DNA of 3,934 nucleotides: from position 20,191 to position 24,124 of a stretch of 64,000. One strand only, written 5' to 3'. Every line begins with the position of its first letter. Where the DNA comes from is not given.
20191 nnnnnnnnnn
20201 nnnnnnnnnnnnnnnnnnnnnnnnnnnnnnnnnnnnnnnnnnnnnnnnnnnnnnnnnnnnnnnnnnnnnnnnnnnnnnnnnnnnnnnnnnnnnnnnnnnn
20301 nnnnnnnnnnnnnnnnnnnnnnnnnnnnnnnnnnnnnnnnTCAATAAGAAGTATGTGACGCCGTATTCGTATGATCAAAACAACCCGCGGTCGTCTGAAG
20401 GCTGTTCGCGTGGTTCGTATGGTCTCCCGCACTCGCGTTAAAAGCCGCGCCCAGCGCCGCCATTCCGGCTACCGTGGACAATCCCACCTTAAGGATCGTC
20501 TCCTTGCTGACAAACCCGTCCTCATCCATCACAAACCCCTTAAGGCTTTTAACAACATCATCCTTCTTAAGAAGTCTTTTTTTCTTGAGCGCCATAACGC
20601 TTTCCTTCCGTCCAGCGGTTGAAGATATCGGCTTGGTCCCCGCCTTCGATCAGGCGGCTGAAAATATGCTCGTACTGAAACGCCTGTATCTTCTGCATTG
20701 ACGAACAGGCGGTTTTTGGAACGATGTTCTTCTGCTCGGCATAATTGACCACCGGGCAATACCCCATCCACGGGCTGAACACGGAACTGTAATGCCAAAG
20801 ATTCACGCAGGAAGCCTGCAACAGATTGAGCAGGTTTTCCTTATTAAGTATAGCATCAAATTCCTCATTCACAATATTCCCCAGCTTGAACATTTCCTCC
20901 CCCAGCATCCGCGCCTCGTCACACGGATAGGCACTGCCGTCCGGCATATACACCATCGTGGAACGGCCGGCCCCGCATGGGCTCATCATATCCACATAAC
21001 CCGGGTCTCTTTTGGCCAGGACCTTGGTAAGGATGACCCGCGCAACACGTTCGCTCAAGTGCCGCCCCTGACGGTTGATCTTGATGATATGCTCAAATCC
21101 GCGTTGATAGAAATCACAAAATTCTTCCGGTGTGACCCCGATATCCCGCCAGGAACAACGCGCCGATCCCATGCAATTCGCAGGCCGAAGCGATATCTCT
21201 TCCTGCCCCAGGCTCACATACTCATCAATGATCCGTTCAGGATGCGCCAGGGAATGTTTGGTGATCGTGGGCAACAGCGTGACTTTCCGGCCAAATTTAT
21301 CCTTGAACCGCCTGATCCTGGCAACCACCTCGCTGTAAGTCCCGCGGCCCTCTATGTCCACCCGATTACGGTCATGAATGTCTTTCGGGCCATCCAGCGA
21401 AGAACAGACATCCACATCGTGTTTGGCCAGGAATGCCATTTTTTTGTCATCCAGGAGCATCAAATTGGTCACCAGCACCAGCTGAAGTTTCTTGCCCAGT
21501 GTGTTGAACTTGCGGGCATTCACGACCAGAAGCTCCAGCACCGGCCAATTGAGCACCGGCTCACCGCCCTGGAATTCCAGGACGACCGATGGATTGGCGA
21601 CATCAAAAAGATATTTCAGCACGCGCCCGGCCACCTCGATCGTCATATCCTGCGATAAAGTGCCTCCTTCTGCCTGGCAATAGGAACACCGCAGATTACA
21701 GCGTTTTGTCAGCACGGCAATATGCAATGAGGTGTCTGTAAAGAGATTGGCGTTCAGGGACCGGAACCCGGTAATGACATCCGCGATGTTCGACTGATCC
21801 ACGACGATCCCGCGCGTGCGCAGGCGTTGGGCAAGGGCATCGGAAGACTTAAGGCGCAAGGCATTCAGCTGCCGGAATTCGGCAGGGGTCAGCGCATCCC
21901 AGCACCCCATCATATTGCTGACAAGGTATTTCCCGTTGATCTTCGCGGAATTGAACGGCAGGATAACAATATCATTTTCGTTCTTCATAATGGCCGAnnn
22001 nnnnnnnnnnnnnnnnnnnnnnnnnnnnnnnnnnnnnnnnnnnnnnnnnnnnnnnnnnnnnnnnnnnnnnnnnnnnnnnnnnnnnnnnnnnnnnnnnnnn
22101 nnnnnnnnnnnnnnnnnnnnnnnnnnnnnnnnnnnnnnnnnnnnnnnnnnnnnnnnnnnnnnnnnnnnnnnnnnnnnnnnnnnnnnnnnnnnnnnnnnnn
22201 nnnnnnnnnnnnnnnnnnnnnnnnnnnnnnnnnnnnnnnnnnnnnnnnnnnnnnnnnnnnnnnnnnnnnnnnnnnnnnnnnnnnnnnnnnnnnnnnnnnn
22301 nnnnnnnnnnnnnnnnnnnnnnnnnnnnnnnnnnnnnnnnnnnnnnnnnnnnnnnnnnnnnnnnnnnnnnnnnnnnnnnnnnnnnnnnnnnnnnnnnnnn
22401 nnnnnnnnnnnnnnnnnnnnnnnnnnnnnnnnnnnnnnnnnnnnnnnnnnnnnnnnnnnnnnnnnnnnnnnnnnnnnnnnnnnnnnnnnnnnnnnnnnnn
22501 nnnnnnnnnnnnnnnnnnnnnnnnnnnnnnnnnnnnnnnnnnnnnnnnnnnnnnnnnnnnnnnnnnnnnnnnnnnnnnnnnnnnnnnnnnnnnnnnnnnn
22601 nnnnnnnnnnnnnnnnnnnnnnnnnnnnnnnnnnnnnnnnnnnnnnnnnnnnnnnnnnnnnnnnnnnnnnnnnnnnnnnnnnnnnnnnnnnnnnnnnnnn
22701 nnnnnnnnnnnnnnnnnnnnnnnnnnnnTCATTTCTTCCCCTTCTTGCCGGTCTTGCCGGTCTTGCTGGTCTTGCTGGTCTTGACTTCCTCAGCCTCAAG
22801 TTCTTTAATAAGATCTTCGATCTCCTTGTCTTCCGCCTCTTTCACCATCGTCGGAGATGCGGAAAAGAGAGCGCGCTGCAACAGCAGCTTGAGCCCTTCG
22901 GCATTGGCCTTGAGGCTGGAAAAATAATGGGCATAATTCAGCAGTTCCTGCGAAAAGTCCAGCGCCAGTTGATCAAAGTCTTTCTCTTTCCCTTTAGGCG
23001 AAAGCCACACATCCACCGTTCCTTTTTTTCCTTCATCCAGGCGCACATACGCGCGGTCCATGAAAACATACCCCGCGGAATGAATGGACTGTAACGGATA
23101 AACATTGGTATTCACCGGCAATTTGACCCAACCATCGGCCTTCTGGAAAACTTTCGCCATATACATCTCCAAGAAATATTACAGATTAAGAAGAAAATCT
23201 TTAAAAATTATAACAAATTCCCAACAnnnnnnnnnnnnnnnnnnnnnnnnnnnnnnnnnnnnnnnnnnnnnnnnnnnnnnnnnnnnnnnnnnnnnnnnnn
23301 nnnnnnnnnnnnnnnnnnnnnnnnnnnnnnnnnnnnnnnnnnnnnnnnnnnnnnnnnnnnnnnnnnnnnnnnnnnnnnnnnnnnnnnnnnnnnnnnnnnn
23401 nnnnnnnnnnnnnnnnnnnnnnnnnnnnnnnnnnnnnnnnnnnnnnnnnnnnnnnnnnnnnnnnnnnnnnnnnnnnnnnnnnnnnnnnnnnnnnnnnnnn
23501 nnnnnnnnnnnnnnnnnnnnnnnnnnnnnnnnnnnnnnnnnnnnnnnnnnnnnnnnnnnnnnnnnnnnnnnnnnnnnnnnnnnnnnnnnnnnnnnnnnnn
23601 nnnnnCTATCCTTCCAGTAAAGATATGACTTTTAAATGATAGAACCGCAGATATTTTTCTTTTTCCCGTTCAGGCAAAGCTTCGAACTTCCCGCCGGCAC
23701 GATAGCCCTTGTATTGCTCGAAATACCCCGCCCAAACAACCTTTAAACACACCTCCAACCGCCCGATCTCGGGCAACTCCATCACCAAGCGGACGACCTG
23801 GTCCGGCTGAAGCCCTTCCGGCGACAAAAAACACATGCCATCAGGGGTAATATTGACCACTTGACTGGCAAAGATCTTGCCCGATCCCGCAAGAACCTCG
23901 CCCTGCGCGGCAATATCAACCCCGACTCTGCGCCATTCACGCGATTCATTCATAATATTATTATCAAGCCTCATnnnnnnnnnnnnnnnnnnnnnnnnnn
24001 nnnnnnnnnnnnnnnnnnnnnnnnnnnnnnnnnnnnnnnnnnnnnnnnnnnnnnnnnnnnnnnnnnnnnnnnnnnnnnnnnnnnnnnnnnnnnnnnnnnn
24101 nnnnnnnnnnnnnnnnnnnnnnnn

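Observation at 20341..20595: Candidate precursor peptide with C-terminal His-Xaa-(Ser/Thr/Asn) repeats, sandwiched between a SPASM rSAM and a glycosyltransferase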

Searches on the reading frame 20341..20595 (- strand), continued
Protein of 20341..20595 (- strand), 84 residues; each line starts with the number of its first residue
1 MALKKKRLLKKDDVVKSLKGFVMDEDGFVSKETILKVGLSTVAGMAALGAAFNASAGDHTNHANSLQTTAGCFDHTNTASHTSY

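Call 80: find_encoding_contigs(protein=P0219, flank=10000, max_places=1)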
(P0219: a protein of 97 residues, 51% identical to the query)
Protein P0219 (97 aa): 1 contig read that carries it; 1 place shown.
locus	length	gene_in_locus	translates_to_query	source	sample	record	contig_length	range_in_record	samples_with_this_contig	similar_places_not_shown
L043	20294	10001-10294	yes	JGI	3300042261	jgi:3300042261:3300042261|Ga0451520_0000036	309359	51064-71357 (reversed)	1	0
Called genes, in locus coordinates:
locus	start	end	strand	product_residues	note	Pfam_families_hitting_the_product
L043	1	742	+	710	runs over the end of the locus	PF08269:dCache_2, PF17200:sCache_2, PF17201:Cache_3-Cache_2, PF02743:dCache_1 (faint), PF17200:sCache_2, PF17201:Cache_3-Cache_2, PF00512:HisKA (faint), PF02518:HATPase_c, +1 more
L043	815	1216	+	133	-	PF02082:Rrf2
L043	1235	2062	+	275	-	PF00037:Fer4 (weak), PF12837:Fer4_6 (weak), PF13237:Fer4_10 (faint), PF14697:Fer4_21 (weak), PF25160:LdpA_Fe-S-bd (faint), PF12838:Fer4_7 (weak), PF13187:Fer4_9 (weak), PF27217:AF_0155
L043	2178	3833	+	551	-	PF03063:Prismane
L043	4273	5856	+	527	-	-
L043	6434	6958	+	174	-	PF00072:Response_reg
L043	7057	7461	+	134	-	PF27806:HxsD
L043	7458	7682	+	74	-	-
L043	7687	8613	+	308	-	PF04055:Radical_SAM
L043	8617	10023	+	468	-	PF13353:Fer4_12 (weak), PF04055:Radical_SAM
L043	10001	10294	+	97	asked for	-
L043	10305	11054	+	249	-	-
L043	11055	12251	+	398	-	PF04101:Glyco_tran_28_C (weak)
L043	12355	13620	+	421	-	PF02310:B12-binding, PF04055:Radical_SAM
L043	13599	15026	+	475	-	PF04055:Radical_SAM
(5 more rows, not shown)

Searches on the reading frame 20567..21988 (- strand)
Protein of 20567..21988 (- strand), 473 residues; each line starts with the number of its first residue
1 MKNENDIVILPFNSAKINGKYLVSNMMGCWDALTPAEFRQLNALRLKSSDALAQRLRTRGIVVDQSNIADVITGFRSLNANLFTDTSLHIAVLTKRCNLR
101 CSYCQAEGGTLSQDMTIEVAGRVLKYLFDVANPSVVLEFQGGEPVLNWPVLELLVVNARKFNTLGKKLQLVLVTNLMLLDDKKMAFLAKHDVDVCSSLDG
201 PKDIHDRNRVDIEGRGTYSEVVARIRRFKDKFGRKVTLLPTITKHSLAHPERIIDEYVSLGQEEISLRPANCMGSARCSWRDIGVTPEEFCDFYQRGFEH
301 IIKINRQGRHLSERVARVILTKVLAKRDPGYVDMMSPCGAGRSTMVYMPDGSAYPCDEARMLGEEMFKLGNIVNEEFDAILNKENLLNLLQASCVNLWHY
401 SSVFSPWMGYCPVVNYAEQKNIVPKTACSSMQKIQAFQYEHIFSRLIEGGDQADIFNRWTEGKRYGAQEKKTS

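Call 3: search_protein_families(library=ncbifam, proteins=[window:20567-21988:-], max_evalue=0.01)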
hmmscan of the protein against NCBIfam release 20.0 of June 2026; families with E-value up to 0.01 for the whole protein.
window:20567-21988:- (473 aa): 69 families (the best 25 are shown)
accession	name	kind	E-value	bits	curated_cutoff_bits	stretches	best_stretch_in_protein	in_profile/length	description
TIGR03978.1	rSAM_paired_1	equivalog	3.7e-111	372.1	370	1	9-460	1-466/466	His-Xaa-Ser system radical SAM maturase HxsB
TIGR03974.1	rSAM_six_Cys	equivalog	5.3e-39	134.3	425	1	60-384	73-391/451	thioether cross-link-forming SCIFF peptide maturase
NF047865.1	rSAM_PapB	equivalog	4.3e-38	131.4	340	1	92-418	8-323/330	PapB family radical SAM/SPASM ranthipeptide maturase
NF040492.1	not_ScfB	exception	1.2e-34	120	855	1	94-433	102-438/450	ScfB-related radical SAM/SPASM orphan maturase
TIGR04064.1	rSAM_nif11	equivalog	5.6e-33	114.3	518.7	1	88-378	79-372/459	nif11-like peptide radical SAM maturase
TIGR04068.1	rSAM_ocin_clost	equivalog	1.5e-31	109.8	500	1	79-232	76-236/462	Cys-rich peptide radical SAM maturase CcpM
TIGR03942.1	sulfatase_rSAM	equivalog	1e-30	107.1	349.45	1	92-390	6-300/363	anaerobic sulfatase maturase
NF041298.1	rSAM_mat_DynA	equivalog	2.3e-30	105.8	450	1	94-447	8-354/356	dynobactin maturation radical SAM/SPASM protein DynA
TIGR04163.1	rSAM_cobopep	equivalog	1.7e-29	102.9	375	1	94-386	71-360/428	peptide-modifying radical SAM enzyme CbpB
TIGR03906.1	quino_hemo_SAM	equivalog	4.3e-29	101.5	453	1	84-373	89-378/467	quinohemoprotein amine dehydrogenase maturation protein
NF010321.0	PRK13758.1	equivalog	8e-25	87.7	441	1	87-393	5-310/370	anaerobic sulfatase-maturase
NF035951.1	rSAM_RumMC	equivalog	6.3e-24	84.5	720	1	90-235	115-266/510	RumMC family radical SAM sactipeptide maturase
TIGR04083.1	rSAM_pep_methan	hypoth_equivalog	6.8e-23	81.2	300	1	93-379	6-275/376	TIGR04083 family peptide-modifying radical SAM enzyme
NF041300.1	rSAM_mat_DarW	exception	1.3e-22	80.2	650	1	92-387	46-339/415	radical SAM/SPASM peptide maturase DarW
NF038107.1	rSAM_NF038107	equivalog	6e-20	71.4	600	1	52-233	50-238/444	Cys-every-fifth radical SAM/SPASM peptide maturase CefB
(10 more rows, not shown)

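Call 4: search_protein_families(library=pfam, proteins=[window:20567-21988:-], max_evalue=0.01)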
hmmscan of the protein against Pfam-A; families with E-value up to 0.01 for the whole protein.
window:20567-21988:- (473 aa): 3 families
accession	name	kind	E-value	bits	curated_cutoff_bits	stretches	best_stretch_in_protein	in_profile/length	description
PF04055.27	Radical_SAM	-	1.8e-15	57.9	29.5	1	93-255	3-164/166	Radical SAM superfamily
PF13186.11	SPASM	-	3.3e-06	27.7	21.5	1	338-388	1-50/67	Iron-sulfur cluster-binding domain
PF13353.11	Fer4_12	-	5.8e-06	27.1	22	1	91-197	9-116/137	4Fe-4S single cluster domain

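Call 50: search_protein_families(library=padloc, proteins=[window:20567-21988:-], max_evalue=0.001)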
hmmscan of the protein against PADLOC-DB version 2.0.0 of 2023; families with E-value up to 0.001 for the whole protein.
window:20567-21988:- (473 aa): 2 families
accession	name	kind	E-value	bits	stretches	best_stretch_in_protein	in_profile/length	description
PDLC02903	pVip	-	4.7e-10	37.4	1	93-204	6-106/257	Viperins not associated with kinases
PDLC02904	pVip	-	1.7e-07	29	1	93-224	9-135/262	Viperins associated with kinases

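Call 69: search_dna_similar(query=window:20567-21988:-, collection=plasmids, mode=protein, max_evalue=1e-20, max_rows=12)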
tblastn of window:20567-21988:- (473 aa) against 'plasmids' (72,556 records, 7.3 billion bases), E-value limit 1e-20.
Records with a match: 399; places in all: 400; records where one place covers at least 80% of the query: 333.
Best place of each record, by identity: <60% 399.
By first word of the organism name: Klebsiella 315; Rhizobium 29; Agrobacterium 25; Sinorhizobium 5; Novosphingobium 3; Sphingobium 2; Mesorhizobium 2; Aeromonas 2; Roseomonas 2; Enterobacter 2; and 12 more.
By predicted mobility (MOB-suite, as given by PLSDB): conjugative 321; non-mobilizable 71; mobilizable 7.
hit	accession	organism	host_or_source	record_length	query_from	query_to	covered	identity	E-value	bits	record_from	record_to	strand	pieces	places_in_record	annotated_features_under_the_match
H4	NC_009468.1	Acidiphilium cryptum JF-5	-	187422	9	460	96%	34.4%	3e-56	209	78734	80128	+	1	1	hxsB: His-Xaa-Ser system radical SAM maturase HxsB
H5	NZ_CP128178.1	Sphingobium baderi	mixed culture,activated sludge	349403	14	459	94%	33.8%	2e-57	212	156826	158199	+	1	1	hxsB: His-Xaa-Ser system radical SAM maturase HxsB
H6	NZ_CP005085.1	Sphingobium sp. TKS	-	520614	14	459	94%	33.8%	5e-57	211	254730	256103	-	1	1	hxsB: His-Xaa-Ser system radical SAM maturase HxsB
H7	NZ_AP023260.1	Mesorhizobium sp. L-2-11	Lotus japonicus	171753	9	460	96%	33.3%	2e-59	218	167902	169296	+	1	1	hxsB: His-Xaa-Ser system radical SAM maturase HxsB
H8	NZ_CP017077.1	Novosphingobium resinovorum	single cell,soil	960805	5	460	96%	32.6%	4e-57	211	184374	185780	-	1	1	hxsB: His-Xaa-Ser system radical SAM maturase HxsB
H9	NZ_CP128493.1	Novosphingobium resinovorum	pure cell culture,soil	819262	5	459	96%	32.6%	3e-57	212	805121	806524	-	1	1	hxsB: His-Xaa-Ser system radical SAM maturase HxsB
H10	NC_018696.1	Paraburkholderia phenoliruptrix BR3459a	Mimosa flocculosa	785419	4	460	97%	31.8%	1e-58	216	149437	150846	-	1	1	hxsB: His-Xaa-Ser system radical SAM maturase HxsB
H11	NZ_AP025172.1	Cupriavidus sp. P-10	-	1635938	2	459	97%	31.4%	2e-61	224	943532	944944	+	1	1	none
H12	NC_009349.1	Aeromonas salmonicida subsp. salmonicida A449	-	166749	4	463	97%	31.2%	2e-59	218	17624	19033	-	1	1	hxsB: His-Xaa-Ser system radical SAM maturase HxsB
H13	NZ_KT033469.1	Aeromonas salmonicida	-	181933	4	463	97%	31.2%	2e-59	218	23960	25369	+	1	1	hxsB: His-Xaa-Ser system radical SAM maturase HxsB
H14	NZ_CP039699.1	Novosphingobium sp. EMRT-2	cell,freshwater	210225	8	460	96%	31.6%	1e-55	207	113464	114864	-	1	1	hxsB: His-Xaa-Ser system radical SAM maturase HxsB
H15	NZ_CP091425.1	Methylobacter sp. YRD-M1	isolate,wetland soil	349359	10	459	95%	31.7%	2e-59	218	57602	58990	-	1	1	hxsB: His-Xaa-Ser system radical SAM maturase HxsB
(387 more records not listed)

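Call 70: get_annotated_region(hit=H12, flank=4000)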
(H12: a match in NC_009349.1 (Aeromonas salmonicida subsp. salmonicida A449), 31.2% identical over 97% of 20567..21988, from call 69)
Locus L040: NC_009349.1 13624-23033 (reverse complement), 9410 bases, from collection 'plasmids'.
description: Aeromonas salmonicida subsp. salmonicida A449 plasmid 4, complete sequence
organism: Aeromonas salmonicida subsp. salmonicida A449 (NCBI taxid 382245)
taxonomy: Bacteria; Pseudomonadota; Gammaproteobacteria; Aeromonadales; Aeromonadaceae; Aeromonas; Aeromonas salmonicida; Aeromonas salmonicida subsp. salmonicida A449
host: -; source: -; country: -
typing (MOB-suite, as given by PLSDB): conjugative; replicon rep_cluster_71; relaxase MOBH,MOBH; mating-pair formation MPF_F
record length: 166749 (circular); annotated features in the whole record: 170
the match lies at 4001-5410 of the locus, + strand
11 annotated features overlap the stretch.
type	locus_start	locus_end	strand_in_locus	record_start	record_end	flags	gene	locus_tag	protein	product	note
CDS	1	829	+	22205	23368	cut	-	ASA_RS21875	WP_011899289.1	KorB domain-containing protein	-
CDS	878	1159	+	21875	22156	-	-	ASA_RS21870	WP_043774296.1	helix-turn-helix domain-containing protein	-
CDS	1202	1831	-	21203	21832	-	-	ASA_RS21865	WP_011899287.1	type I restriction endonuclease subunit M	-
CDS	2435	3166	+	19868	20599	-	-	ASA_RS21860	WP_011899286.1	hypothetical protein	-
CDS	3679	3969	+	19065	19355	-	hxsD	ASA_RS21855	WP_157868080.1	His-Xaa-Ser system protein HxsD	-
CDS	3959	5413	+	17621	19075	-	hxsB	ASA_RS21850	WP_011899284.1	His-Xaa-Ser system radical SAM maturase HxsB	-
CDS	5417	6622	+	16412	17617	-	hxsC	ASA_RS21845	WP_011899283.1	His-Xaa-Ser system radical SAM maturase HxsC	-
CDS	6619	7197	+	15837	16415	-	hxsA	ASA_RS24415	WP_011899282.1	His-Xaa-Ser repeat protein HxsA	-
CDS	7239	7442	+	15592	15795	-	-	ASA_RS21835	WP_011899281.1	DUF5334 family protein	-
CDS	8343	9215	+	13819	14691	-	-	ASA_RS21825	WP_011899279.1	TnsA endonuclease N-terminal domain-containing protein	-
CDS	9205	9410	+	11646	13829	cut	-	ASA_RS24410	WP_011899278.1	hypothetical protein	-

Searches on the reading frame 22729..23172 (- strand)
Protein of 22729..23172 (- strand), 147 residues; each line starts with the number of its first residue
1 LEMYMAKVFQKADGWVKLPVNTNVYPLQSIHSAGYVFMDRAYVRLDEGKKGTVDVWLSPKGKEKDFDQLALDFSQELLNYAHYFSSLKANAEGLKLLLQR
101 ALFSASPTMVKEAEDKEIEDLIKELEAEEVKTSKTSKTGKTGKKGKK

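Call 3: search_protein_families(library=ncbifam, proteins=[window:22729-23172:-], max_evalue=0.01)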
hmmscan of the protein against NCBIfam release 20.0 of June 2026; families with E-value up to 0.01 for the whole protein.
window:22729-23172:- (147 aa): 1 family
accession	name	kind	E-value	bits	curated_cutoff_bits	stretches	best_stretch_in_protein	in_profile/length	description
TIGR03976.1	chp_LLNDYxLRE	equivalog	2.5e-06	27.8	50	1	20-81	1-63/90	His-Xaa-Ser system protein HxsD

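Call 4: search_protein_families(library=pfam, proteins=[window:22729-23172:-], max_evalue=0.01)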
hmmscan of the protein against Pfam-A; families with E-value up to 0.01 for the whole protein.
window:22729-23172:- (147 aa): 0 families

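Call 50: search_protein_families(library=padloc, proteins=[window:22729-23160:-], max_evalue=0.001)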
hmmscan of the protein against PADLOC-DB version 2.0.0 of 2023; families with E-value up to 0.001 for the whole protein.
window:22729-23160:- (143 aa): 0 families

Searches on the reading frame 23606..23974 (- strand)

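Call 23: search_protein_families(library=pfam, proteins=[window:23606-23974:-], max_evalue=0.001)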
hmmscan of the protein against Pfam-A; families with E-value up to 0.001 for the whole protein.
window:23606-23974:- (122 aa): 1 family
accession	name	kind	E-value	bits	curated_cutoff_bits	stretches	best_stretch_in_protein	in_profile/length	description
PF07238.19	PilZ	-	1.5e-08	35.4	22.5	1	12-111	3-99/102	PilZ domain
